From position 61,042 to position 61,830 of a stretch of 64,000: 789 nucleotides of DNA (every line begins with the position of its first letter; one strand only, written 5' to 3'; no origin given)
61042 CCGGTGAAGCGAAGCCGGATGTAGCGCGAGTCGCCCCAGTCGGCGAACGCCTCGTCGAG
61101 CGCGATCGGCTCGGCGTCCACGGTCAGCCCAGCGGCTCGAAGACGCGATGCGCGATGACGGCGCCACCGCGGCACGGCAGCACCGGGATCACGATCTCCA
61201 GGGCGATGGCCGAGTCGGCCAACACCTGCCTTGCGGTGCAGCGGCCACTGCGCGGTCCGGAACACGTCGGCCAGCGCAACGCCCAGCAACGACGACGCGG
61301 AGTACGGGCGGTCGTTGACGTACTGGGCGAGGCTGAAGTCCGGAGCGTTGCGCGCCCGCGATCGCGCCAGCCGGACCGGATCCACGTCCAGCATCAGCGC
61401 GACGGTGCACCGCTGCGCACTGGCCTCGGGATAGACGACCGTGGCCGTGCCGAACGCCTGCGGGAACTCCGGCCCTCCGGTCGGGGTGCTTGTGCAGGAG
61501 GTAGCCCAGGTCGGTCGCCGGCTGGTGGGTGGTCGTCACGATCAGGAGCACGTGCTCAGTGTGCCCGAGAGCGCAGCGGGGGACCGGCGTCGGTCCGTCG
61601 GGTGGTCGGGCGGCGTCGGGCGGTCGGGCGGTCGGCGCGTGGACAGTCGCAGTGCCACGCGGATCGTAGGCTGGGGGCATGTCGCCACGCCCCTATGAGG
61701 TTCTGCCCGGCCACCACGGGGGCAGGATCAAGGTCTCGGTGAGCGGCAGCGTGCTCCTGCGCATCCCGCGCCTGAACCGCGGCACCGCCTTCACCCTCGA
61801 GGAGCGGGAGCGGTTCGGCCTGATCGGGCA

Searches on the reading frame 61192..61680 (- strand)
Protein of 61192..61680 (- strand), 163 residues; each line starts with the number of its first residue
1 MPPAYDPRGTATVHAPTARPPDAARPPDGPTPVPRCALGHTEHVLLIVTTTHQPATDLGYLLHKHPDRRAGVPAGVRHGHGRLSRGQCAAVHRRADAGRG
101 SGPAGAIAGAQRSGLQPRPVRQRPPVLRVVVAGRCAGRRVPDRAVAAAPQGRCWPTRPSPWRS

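Call 6: search_protein_families(library=pfam, proteins=[window:61192-61680:-], max_evalue=0.01)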
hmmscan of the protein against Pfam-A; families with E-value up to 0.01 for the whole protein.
window:61192-61680:- (163 aa): 1 family
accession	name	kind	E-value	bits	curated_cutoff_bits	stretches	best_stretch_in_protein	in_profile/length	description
PF12623.12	Hen1_L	-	6.6e-09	35.7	23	1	44-70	1-27/242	RNA repair, ligase-Pnkp-associating, region of Hen1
